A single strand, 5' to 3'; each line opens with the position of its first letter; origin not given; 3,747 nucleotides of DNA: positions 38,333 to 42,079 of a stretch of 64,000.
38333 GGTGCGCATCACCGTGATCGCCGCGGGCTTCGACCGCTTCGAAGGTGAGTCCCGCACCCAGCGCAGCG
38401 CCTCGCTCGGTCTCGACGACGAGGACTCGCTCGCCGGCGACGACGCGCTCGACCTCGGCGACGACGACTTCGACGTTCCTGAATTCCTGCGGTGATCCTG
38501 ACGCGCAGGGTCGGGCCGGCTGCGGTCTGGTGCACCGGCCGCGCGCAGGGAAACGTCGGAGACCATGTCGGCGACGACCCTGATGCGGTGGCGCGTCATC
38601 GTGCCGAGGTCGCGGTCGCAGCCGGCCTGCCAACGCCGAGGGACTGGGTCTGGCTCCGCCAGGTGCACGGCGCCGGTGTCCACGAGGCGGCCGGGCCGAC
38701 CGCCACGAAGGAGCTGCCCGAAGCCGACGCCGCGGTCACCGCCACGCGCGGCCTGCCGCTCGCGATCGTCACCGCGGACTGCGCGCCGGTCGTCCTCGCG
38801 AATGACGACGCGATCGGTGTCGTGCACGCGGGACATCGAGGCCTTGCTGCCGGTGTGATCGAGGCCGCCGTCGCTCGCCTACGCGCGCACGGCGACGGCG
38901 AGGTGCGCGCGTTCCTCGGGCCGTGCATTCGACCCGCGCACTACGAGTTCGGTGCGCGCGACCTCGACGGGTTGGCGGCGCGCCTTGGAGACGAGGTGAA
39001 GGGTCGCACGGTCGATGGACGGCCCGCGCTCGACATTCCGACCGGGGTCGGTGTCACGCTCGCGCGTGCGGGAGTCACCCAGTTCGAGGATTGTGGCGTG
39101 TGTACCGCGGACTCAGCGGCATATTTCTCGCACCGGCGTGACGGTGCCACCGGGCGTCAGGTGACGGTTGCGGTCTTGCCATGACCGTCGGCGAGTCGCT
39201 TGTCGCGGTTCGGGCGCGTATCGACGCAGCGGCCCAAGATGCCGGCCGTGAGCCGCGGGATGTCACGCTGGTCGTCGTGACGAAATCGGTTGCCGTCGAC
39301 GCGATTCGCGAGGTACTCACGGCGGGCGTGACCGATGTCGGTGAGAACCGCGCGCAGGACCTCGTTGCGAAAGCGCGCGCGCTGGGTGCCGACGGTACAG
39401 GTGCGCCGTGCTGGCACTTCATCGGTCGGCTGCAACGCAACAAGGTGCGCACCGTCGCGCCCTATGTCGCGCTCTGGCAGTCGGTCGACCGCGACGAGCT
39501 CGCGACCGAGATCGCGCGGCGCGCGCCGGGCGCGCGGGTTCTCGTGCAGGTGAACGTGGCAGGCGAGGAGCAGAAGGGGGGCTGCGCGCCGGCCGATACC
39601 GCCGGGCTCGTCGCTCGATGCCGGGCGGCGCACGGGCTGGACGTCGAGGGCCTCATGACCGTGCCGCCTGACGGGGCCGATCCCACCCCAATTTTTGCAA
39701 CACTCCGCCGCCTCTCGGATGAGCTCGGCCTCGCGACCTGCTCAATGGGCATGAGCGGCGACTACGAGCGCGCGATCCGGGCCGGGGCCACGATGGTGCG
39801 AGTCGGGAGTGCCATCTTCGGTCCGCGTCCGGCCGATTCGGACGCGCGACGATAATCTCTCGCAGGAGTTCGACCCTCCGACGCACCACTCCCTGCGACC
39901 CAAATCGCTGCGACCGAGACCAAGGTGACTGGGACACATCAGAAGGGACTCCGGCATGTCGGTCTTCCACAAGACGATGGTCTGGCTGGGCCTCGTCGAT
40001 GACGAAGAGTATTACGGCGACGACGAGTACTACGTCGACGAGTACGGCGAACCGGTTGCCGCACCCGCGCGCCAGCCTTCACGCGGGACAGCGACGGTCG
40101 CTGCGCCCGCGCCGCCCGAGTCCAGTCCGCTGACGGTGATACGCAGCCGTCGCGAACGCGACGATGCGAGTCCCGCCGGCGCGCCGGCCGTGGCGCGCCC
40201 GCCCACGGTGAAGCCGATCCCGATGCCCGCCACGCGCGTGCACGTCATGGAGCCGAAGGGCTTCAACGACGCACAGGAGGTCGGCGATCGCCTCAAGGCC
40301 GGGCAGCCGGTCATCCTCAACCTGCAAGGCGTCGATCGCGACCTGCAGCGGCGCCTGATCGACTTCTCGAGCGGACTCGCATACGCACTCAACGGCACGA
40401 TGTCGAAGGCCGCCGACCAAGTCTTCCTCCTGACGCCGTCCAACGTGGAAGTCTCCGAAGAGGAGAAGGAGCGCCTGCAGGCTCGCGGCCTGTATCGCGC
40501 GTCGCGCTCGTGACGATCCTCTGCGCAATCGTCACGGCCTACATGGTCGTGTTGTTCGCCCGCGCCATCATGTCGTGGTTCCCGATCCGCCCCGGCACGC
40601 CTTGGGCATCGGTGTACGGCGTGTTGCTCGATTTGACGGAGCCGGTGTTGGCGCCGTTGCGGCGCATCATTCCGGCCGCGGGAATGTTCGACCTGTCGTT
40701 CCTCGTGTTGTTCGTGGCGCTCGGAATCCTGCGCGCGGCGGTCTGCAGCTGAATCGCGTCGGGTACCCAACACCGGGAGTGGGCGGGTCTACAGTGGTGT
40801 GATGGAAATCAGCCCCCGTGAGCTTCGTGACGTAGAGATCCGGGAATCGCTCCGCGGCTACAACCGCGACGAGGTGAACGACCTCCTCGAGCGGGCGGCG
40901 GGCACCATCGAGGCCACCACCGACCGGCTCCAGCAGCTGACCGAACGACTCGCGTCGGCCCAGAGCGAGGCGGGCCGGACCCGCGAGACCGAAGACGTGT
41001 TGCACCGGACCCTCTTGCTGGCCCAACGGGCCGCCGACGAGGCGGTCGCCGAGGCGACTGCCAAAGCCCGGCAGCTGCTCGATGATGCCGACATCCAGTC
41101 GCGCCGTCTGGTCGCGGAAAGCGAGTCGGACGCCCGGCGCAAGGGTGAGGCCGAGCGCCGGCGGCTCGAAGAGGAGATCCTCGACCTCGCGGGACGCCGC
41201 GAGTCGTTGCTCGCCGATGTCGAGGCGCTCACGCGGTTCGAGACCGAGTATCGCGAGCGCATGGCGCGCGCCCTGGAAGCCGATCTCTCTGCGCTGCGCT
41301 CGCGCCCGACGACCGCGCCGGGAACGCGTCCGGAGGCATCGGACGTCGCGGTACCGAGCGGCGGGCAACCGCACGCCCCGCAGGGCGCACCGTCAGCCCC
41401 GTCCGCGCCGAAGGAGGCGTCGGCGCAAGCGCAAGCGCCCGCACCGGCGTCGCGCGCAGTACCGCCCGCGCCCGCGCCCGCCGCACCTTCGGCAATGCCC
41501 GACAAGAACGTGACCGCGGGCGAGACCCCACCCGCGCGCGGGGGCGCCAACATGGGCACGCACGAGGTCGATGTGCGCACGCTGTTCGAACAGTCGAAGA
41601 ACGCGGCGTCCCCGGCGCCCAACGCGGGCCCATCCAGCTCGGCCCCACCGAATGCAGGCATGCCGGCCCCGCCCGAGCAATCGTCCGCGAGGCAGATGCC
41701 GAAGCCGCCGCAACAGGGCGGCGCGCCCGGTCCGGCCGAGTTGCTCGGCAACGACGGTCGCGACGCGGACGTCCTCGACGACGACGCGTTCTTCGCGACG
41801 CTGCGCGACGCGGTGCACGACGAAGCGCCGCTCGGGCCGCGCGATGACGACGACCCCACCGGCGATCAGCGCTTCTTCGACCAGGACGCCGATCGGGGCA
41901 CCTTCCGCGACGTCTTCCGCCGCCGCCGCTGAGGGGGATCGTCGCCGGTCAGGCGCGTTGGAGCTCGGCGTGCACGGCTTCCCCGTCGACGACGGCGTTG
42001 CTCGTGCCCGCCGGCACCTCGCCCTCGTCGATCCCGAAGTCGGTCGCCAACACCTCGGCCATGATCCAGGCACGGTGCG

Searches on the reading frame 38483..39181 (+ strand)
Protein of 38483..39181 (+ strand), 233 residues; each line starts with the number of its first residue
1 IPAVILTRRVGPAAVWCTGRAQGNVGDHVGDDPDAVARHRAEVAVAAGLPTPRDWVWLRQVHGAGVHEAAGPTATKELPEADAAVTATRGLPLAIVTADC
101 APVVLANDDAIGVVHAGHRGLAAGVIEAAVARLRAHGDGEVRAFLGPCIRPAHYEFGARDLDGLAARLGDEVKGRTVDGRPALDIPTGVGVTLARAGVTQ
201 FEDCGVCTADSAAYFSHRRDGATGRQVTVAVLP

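Call 32: search_protein_families(library=pfam, proteins=[window:38483-39181:+], max_evalue=0.00001)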
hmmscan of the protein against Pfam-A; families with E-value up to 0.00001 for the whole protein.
window:38483-39181:+ (233 aa): 1 family
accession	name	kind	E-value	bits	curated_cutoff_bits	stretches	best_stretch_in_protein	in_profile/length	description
PF02578.20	Cu-oxidase_4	-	2.4e-52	178.2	22.9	1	22-229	14-236/238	Multi-copper polyphenol oxidoreductase laccase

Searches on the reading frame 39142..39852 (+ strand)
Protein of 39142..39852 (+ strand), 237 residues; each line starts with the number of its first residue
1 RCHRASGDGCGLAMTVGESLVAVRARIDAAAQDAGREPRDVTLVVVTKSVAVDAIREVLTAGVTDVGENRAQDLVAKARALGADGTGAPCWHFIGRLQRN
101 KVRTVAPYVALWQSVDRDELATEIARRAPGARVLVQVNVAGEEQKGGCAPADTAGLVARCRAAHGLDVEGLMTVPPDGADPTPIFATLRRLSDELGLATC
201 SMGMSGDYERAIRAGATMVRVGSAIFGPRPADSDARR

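Call 32: search_protein_families(library=pfam, proteins=[window:39142-39852:+], max_evalue=0.00001)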
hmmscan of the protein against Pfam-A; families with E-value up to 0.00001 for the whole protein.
window:39142-39852:+ (237 aa): 1 family
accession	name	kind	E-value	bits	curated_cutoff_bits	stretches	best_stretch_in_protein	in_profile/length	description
PF01168.26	Ala_racemase_N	-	1.2e-17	64.8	24.1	1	20-230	3-220/220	Alanine racemase, N-terminal domain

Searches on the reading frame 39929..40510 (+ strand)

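Call 32: search_protein_families(library=pfam, proteins=[window:39929-40510:+], max_evalue=0.00001)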
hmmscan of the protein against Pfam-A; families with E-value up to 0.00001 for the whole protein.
window:39929-40510:+ (194 aa): 1 family
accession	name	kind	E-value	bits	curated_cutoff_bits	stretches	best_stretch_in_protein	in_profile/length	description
PF04472.17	SepF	-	5.8e-26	91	27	1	104-175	1-72/72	Cell division protein SepF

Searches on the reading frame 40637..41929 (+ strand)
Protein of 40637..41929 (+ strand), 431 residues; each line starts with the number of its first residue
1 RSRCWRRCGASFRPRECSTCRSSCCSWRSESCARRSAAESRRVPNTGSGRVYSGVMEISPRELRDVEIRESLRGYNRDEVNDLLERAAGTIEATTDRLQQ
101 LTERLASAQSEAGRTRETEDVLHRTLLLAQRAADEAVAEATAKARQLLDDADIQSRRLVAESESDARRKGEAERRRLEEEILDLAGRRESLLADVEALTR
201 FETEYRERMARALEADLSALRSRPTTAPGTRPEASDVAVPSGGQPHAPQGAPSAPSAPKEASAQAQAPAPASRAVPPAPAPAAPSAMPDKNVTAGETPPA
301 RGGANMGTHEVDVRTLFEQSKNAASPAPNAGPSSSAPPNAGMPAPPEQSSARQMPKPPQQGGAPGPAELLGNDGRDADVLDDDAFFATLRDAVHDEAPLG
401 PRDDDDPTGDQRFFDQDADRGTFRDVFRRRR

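Call 32: search_protein_families(library=pfam, proteins=[window:40637-41929:+], max_evalue=0.00001)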
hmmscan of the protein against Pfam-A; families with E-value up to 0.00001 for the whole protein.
window:40637-41929:+ (431 aa): 1 family
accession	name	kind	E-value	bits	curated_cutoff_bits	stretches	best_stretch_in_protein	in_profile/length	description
PF05103.18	DivIVA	-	1.8e-18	67.2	28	1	58-168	1-111/131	DivIVA protein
